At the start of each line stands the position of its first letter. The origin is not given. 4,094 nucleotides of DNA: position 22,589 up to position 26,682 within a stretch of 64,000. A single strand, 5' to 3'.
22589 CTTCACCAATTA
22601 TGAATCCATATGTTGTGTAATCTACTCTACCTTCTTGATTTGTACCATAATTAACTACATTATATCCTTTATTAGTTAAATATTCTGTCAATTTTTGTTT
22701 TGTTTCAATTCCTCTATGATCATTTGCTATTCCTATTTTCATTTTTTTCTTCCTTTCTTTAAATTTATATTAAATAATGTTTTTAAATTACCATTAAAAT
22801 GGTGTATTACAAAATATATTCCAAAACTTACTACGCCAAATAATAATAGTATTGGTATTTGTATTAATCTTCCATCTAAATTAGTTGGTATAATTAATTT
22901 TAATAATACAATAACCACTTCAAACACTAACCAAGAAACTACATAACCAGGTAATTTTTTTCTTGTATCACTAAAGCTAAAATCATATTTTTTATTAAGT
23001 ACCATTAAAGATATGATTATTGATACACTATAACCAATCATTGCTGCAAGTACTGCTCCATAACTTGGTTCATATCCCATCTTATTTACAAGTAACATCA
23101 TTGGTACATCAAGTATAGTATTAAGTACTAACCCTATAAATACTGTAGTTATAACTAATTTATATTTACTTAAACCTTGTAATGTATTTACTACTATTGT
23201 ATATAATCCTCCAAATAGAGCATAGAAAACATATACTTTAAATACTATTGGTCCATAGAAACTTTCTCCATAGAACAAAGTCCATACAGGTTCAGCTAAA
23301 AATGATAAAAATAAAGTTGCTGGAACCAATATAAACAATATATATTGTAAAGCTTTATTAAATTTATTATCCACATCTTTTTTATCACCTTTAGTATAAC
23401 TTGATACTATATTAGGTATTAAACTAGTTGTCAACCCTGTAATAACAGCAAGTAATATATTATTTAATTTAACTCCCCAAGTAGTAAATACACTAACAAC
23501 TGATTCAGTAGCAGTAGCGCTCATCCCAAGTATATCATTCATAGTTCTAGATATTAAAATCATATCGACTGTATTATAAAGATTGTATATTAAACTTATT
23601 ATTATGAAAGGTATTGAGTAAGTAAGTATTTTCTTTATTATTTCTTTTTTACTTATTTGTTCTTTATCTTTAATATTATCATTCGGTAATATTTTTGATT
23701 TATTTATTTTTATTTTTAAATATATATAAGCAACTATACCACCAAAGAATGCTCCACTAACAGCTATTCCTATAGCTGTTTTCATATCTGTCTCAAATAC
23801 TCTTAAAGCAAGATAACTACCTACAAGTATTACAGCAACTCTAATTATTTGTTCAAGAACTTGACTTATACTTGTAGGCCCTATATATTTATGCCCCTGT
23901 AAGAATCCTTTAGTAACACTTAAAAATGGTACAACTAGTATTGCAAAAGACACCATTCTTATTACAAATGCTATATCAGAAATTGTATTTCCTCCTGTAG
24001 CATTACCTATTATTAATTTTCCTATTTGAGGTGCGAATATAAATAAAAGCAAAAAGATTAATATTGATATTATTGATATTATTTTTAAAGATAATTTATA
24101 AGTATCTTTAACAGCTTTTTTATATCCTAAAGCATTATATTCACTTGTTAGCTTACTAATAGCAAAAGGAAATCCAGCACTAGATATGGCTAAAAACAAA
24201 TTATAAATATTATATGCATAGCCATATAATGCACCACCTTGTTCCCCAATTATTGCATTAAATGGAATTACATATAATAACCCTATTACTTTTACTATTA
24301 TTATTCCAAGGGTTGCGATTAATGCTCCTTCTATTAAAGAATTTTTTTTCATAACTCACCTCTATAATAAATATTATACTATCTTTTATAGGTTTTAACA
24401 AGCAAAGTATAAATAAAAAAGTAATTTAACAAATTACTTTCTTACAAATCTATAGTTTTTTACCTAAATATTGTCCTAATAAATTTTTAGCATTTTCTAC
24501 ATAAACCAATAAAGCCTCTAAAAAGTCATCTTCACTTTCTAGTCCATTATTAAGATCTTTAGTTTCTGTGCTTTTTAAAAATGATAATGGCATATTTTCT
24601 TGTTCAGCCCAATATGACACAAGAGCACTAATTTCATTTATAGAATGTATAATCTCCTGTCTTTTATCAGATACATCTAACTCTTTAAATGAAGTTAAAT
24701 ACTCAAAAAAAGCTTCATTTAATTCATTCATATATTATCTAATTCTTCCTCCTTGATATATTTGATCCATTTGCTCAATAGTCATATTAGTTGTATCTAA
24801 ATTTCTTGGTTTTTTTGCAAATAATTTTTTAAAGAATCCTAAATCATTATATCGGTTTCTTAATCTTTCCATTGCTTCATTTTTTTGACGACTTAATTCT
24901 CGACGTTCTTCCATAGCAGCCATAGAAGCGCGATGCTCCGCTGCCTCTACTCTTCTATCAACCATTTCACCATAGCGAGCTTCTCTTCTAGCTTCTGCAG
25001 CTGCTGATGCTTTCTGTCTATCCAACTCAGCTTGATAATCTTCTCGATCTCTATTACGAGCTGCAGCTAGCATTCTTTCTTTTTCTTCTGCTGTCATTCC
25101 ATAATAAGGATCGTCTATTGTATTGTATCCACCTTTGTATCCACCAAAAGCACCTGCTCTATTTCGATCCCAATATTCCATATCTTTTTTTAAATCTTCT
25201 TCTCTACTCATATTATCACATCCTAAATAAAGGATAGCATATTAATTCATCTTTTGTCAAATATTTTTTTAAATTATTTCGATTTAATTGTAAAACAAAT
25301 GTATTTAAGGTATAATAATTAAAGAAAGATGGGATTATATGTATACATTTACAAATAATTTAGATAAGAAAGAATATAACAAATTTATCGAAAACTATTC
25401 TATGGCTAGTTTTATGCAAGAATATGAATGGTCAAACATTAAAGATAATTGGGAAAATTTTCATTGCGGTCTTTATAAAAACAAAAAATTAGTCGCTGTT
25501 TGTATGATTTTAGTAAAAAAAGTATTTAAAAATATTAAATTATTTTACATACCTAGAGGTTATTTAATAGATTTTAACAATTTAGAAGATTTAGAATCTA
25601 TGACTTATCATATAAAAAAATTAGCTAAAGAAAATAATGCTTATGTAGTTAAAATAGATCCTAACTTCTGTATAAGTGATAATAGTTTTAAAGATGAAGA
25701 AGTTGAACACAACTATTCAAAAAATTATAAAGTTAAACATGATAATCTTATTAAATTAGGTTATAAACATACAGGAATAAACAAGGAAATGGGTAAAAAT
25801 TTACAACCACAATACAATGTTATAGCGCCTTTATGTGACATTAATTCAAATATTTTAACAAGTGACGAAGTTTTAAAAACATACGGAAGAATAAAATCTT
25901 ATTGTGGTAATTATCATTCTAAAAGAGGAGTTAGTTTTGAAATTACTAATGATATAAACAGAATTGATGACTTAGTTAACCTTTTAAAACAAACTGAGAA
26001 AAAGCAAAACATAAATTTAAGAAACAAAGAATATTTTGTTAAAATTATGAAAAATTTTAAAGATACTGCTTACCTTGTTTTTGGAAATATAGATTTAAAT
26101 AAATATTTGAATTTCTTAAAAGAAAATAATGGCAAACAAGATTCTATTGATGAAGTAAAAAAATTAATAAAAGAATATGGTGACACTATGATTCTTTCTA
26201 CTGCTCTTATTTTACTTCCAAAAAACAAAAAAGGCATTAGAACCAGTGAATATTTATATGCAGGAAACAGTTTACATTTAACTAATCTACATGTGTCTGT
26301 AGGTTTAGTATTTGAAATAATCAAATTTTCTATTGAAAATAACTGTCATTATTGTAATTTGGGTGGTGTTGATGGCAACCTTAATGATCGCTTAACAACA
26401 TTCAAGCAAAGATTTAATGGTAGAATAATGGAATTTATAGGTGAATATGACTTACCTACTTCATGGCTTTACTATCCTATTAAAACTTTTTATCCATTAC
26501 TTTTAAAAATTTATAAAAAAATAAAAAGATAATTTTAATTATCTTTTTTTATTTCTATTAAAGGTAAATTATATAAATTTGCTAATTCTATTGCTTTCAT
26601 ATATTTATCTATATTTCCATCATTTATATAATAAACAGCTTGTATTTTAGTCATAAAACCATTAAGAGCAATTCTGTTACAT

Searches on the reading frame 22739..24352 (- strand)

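Call 68: search_protein_families(library=pfam, proteins=[window:22739-24352:-], max_evalue=0.00001)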
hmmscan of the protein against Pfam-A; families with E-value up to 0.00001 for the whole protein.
window:22739-24352:- (537 aa): 3 families
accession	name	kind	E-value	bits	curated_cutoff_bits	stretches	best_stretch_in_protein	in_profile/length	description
PF01943.22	Polysacc_synt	-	6.7e-34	118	28.2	1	7-273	2-238/274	Polysaccharide biosynthesis protein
PF03023.19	MurJ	-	1.5e-11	44.1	27.4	1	43-488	14-436/451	Lipid II flippase MurJ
PF01554.23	MatE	-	5.8e-09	36.3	24.9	0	20-172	9-156/161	MatE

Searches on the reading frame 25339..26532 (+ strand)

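Call 70: search_protein_families(library=pfam, proteins=[window:25339-26532:+], max_evalue=0.00001)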
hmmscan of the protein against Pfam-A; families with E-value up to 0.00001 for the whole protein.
window:25339-26532:+ (397 aa): 1 family
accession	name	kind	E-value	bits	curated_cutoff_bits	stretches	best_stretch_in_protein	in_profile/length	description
PF02388.22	FemAB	-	1.1e-62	212.6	24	2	8-265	1-252/406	FemAB family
